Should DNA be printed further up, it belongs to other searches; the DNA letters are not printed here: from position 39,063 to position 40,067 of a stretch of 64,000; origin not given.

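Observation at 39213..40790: Islet of three tandem genes for small secreted low-complexity proteins, each with its own terminator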

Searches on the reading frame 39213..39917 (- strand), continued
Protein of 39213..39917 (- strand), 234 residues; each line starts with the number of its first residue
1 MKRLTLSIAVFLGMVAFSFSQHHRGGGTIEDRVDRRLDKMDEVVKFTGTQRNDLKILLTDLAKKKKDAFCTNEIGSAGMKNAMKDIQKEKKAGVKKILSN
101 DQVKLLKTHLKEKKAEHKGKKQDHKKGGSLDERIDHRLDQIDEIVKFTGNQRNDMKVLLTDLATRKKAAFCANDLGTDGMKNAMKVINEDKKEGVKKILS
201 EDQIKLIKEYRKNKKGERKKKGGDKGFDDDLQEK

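Call 39: list_cluster_members(proteins=[window:39213-39917:-, window:40028-40363:-, window:40458-40790:-, L006:3529-3858:+, L005:5401-5712:+, L017:3092-3418:+, L003:5642-5905:+, L011:3115-3429:+])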
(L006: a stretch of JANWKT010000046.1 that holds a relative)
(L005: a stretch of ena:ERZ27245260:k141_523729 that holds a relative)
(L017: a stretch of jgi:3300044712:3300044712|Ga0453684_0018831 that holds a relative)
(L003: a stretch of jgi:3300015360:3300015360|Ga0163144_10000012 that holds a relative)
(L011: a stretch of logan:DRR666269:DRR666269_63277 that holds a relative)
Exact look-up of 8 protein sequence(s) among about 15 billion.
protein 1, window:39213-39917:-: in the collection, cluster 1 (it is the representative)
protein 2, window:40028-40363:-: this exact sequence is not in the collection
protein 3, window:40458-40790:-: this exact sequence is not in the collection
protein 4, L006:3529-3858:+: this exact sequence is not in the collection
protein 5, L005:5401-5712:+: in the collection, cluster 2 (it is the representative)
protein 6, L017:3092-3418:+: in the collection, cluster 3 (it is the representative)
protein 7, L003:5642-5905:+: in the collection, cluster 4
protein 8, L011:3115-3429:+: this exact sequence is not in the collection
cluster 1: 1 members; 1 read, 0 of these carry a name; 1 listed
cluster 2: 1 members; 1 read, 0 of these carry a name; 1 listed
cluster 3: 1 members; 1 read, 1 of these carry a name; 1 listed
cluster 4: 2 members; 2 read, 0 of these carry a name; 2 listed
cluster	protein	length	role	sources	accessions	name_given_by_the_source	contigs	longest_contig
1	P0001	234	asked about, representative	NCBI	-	-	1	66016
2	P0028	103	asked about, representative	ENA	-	-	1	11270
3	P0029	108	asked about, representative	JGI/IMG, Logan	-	hypothetical protein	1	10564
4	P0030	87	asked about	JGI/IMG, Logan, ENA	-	-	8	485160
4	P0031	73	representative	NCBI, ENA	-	-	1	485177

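Call 47: predict_structure(alignment_id=A2)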
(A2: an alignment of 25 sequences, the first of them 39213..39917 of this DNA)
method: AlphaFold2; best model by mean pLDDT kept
length: 234 residues; sequences in the alignment: 25
mean_pLDDT: 78.3   pTM: 0.66
mean pLDDT of the five models: 78.3, 77.7, 76.4, 74.8, 74.6
residues with pLDDT >= 90: 108; 70-90: 68; 50-70: 17; < 50: 41
segments of 3 or more residues with pLDDT < 50: 1-25, 121-123, 222-234
pLDDT, mean of each block of 10 residues (from residue 1): 40 37 54 88 93 94 90 86 93 94 92 69 58 87 92 94 90 83 90 94 92 72 38 28
secondary structure, 60 per line:
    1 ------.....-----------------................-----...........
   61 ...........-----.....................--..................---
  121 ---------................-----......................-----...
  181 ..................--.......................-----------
elements in order: H7-11 H29-44 H50-71 H77-97 H100-117 H130-145 H151-172 H178-198 H201-223

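Call 49: fold_search(model_id=the predicted structure, library=pdb)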
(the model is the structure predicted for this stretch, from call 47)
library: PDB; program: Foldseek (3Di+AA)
matches with E <= 10: 66; with E <= 0.001: 0
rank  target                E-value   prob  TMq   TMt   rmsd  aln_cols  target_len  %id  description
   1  3kdw                  6.1e-02  0.69  0.24  0.26  15.2       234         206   13  Crystal structure of Putative sugar binding protein (YP_001300177.1) from Bacteroides vulgatus ATCC 8482 at 1.70 A resol (released 2009-11-24)
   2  3g6i                  8.9e-02  0.69  0.25  0.28  15.7       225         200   13  Crystal structure of an outer membrane protein, part of a putative carbohydrate binding complex (bt_1022) from bacteroid (released 2009-02-17)
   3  2ap3                  1.0e+00  0.08  0.16  0.18  21.4       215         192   16  1.6 A Crystal Structure of a Conserved Protein of Unknown Function from Staphylococcus aureus (released 2005-09-27)
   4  5ztc_A                1.7e+00  0.23  0.26  0.30  15.4       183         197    9  Apo structure of TetR family transcription regulator Lmo2088 of Listeria monocytogenes EGDe (released 2019-06-12)
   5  7z8j_f                2.3e+00  0.14  0.29  0.13  14.2       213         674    9  Cytoplasmic dynein (A2) bound to BICDR1 (released 2022-07-27)
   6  4wyv_E                2.5e+00  0.04  0.14  0.15  15.1       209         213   14  Crystal Structure of Human Translin in Open Conformation (released 2014-11-26)
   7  4nqi_B                2.7e+00  0.03  0.12  0.12  25.4       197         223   12  Structure of the N-terminal I-BAR domain (1-259) of D.Discoideum IBARa (released 2014-02-05)
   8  5azd_D                2.8e+00  0.10  0.22  0.21  15.5       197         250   11  Crystal structure of thermophilic rhodopsin. (released 2016-04-27)
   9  3sxz_B                2.8e+00  0.04  0.13  0.18  16.6       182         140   11  Metal-free FCD domain of TM0439 a putative transcriptional regulator (released 2011-11-16)
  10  4roe_A                3.1e+00  0.05  0.17  0.14  18.0       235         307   12  Human TFIIB-related factor 2 (Brf2) and TBP bound to RPPH1 promoter (released 2015-12-30)
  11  7egc_9                3.1e+00  0.02  0.13  0.11  22.2       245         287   11  p53-bound TFIID-based holo PIC on HDM2 promoter (released 2021-05-12)
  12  9hhl_f                3.7e+00  0.11  0.27  0.08  15.0       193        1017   11  Structure of Dynein-Dynactin-NuMA-LIS1 (released 2025-12-03)
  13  7xge_G                3.7e+00  0.06  0.17  0.23  16.4       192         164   14  Crystal structure of MCL-1 in complex with computationally designed inhibitor protein (released 2022-07-20)
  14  9hj0_I                3.9e+00  0.02  0.14  0.12  22.1       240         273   12  Cryo-EM structure of CAK (CDK7 D97N mutant) in complex with Samuraciclib (released 2025-08-20)
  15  7e4g_A                4.5e+00  0.23  0.21  0.25   4.5        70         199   14  Crystal structure of schizorhodopsin 4 (released 2021-02-24)
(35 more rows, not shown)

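Call 87: search_protein_families(library=pfam, proteins=[P0028, P0029, P0030, L011:3115-3429:+, L008:9-275:+, L006:3529-3858:+, L017:4022-4387:+], max_evalue=0.01)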
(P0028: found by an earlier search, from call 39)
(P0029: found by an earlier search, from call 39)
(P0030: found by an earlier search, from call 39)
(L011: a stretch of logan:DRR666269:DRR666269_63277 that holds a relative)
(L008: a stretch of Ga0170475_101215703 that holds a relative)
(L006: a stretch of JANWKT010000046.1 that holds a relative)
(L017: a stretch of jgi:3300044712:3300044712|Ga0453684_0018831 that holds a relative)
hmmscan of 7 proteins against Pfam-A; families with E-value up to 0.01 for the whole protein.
P0028 (103 aa): 0 families

P0029 (108 aa): 0 families

P0030 (87 aa): 0 families

L011:3115-3429:+ (104 aa): 0 families

L008:9-275:+ (88 aa): 0 families

L006:3529-3858:+ (109 aa): 0 families

L017:4022-4387:+ (121 aa): 0 families

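Call 90: search_protein_families(library=phrogs, proteins=[window:39213-39917:-], max_evalue=0.01)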
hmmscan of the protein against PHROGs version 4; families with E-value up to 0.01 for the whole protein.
window:39213-39917:- (234 aa): 3 families
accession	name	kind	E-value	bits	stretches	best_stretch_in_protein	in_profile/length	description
phrog_216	-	integration and excision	0.00022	21.4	0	145-219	12-76/301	integrase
phrog_7435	-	unknown function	0.0016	19.2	0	159-197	172-210/251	-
phrog_34169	-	unknown function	0.0051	17.8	0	132-158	14-40/55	-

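Call 91: search_protein_families(library=padloc, proteins=[window:39213-39917:-], max_evalue=0.01)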
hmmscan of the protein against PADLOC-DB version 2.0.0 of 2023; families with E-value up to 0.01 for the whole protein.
window:39213-39917:- (234 aa): 1 family
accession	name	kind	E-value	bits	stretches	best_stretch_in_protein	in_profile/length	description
PDLC03661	mREase_IV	-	0.0076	14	0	142-179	35-73/249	Type IV methyl-directed restriction enzyme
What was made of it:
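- PADLOC and PHROGs give nothing (calls 90, 91).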
